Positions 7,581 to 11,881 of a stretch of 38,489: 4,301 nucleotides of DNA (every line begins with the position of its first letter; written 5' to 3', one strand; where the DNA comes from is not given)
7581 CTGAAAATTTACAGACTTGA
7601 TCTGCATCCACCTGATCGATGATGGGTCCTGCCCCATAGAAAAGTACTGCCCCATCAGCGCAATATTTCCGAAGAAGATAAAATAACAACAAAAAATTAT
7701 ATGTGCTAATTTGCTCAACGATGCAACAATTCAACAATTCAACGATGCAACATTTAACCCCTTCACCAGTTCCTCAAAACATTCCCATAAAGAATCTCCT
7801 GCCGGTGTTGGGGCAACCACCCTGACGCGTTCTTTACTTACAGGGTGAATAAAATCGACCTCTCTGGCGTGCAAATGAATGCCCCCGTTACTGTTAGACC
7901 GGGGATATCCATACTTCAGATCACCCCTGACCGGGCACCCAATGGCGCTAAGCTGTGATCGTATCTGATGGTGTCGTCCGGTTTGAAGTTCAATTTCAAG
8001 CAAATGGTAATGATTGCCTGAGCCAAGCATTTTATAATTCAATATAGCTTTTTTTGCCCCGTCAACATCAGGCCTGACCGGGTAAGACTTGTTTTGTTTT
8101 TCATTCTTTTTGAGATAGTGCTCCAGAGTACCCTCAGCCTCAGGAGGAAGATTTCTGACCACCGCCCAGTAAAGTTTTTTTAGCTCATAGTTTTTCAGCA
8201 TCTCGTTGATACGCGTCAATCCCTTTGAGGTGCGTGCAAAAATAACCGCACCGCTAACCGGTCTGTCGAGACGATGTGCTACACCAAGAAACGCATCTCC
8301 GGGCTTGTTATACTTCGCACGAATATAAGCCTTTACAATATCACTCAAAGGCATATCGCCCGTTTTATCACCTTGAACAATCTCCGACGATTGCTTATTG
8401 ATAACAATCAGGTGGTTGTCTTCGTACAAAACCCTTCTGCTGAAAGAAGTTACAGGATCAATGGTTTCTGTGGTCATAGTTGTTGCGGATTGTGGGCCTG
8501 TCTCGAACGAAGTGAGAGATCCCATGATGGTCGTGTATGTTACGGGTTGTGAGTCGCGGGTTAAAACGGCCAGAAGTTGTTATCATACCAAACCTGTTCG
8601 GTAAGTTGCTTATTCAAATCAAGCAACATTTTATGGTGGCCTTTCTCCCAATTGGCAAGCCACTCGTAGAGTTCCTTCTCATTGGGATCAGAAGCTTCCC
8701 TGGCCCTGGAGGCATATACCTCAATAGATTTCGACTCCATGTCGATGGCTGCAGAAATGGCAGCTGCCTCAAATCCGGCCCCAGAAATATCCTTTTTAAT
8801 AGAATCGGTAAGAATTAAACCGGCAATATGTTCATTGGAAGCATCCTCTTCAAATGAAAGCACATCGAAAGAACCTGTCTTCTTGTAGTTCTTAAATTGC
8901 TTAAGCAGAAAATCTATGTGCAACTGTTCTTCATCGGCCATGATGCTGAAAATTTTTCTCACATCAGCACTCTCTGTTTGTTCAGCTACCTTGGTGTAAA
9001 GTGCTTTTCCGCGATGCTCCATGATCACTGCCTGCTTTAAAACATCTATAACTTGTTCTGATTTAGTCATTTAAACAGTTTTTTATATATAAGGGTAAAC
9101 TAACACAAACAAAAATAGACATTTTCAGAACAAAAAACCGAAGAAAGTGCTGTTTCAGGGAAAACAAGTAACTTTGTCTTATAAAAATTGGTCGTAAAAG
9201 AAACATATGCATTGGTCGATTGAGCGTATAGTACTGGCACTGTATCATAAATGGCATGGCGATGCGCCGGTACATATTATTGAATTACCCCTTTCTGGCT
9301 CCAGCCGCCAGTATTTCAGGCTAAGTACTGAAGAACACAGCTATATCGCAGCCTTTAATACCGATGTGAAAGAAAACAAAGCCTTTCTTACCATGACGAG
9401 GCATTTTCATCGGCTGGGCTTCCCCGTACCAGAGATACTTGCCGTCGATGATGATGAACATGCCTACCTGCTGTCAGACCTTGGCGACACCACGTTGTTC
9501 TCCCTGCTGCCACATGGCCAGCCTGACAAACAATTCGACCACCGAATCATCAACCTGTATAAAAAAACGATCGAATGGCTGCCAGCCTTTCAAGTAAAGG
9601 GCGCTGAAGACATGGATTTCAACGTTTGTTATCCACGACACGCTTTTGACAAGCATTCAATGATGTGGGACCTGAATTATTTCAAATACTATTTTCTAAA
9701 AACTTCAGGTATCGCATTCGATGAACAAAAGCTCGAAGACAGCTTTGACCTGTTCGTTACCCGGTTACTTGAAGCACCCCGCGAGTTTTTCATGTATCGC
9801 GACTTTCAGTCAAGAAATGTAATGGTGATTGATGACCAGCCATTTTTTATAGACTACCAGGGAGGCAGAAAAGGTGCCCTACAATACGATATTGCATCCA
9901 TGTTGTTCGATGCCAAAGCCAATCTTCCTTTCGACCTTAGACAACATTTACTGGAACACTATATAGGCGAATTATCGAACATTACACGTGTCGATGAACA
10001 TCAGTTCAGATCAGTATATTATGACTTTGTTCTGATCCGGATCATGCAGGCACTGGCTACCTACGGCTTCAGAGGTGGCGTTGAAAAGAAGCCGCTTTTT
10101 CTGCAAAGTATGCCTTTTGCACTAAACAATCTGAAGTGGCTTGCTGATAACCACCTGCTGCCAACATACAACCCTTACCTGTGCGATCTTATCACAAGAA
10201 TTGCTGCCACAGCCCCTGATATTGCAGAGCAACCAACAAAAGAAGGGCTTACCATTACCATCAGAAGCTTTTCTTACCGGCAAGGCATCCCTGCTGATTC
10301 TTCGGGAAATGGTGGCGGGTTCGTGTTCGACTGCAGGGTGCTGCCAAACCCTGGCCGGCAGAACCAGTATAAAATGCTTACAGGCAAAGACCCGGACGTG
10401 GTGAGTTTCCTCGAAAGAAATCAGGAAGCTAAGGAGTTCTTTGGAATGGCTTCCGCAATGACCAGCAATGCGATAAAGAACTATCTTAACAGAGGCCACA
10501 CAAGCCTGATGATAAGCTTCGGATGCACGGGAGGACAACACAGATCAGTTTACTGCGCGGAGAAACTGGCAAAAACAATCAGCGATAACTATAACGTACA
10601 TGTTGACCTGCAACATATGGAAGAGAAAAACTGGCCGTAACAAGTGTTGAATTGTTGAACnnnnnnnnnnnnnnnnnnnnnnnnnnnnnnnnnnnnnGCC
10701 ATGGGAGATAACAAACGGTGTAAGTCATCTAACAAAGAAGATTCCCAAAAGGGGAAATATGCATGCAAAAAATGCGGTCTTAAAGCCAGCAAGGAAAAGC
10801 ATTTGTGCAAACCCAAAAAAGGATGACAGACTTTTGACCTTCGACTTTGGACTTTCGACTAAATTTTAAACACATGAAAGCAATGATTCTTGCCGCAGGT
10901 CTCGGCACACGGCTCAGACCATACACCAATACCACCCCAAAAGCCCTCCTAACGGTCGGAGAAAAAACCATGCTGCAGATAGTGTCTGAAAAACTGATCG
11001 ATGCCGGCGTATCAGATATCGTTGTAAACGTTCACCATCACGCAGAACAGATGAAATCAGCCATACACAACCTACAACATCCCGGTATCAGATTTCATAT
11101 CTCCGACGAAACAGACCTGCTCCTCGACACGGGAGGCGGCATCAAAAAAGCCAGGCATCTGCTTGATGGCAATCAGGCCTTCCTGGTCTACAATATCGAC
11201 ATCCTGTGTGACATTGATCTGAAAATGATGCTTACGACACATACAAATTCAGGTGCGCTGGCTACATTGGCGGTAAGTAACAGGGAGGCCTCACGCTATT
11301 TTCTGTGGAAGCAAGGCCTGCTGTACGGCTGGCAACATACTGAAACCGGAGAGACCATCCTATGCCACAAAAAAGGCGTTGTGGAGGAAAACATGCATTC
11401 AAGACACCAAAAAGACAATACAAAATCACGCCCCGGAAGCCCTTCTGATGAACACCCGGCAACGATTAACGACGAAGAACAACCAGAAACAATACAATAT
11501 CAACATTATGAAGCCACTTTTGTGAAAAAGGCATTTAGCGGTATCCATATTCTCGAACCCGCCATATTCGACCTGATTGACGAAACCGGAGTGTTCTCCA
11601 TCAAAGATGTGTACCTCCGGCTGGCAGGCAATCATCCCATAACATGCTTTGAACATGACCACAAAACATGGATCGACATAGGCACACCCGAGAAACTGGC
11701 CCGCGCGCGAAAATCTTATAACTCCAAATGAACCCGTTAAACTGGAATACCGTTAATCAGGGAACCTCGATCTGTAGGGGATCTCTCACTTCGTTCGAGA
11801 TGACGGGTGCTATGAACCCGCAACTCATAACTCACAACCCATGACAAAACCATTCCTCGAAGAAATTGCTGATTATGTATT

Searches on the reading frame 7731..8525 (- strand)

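Call 23: search_protein_families(library=pfam, proteins=[window:7731-8525:-])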
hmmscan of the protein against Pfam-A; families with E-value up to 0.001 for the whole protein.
window:7731-8525:- (264 aa): 1 family
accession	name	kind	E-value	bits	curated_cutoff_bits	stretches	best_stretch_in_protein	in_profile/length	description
PF00849.27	PseudoU_synth_2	-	5.9e-32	111.4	26.8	1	38-194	1-152/152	RNA pseudouridylate synthase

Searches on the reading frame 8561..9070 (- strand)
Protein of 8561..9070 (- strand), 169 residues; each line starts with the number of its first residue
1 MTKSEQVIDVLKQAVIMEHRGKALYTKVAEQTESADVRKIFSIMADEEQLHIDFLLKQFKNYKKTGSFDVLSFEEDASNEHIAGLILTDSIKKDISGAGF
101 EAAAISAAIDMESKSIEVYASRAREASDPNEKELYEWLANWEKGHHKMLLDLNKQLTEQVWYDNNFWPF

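Call 23: search_protein_families(library=pfam, proteins=[window:8561-9070:-])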
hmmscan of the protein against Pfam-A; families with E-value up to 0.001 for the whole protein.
window:8561-9070:- (169 aa): 1 family
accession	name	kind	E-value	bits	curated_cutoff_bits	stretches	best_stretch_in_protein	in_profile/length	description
PF02915.23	Rubrerythrin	-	2.2e-16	60.9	22.8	1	9-152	1-136/137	Rubrerythrin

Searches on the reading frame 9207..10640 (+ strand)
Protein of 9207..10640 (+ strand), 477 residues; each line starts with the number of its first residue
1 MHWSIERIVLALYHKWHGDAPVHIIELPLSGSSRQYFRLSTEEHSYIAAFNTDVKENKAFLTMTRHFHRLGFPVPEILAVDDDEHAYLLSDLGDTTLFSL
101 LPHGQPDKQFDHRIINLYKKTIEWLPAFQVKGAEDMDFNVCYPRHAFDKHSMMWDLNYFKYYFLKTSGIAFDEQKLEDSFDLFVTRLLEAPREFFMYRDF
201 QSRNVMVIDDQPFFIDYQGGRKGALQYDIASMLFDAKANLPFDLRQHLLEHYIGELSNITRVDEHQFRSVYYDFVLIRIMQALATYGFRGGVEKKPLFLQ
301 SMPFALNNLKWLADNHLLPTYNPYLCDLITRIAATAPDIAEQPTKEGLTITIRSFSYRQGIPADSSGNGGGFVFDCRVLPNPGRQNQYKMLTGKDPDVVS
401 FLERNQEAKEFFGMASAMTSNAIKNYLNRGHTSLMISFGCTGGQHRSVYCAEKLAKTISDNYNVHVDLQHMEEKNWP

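Call 23: search_protein_families(library=pfam, proteins=[window:9207-10640:+])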
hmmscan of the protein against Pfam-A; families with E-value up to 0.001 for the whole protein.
window:9207-10640:+ (477 aa): 2 families
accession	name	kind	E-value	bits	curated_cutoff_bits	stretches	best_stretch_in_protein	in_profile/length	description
PF22740.1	PapZ_C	-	6.9e-35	120.3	27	1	348-470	1-119/121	RapZ C-terminal domain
PF01636.29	APH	-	4.3e-12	46.7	23.2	1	30-253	7-230/239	Phosphotransferase enzyme family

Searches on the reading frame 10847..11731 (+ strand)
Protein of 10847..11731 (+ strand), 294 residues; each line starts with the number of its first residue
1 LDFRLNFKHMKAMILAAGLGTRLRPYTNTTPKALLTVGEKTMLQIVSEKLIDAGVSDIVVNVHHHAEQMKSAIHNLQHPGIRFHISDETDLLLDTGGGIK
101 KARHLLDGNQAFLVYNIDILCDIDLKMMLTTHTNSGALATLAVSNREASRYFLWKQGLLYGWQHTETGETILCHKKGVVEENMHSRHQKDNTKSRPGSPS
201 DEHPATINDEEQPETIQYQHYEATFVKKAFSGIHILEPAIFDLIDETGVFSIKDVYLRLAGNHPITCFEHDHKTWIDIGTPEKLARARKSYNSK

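Call 23: search_protein_families(library=pfam, proteins=[window:10847-11731:+])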
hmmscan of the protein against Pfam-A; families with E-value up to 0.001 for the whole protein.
window:10847-11731:+ (294 aa): 2 families
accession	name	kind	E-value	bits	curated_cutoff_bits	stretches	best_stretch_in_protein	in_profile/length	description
PF00483.29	NTP_transferase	-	2.9e-25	89.7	21.2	1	11-151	1-146/245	Nucleotidyl transferase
PF12804.13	NTP_transf_3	-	3.4e-12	47.3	27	1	12-163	1-142/160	MobA-like NTP transferase domain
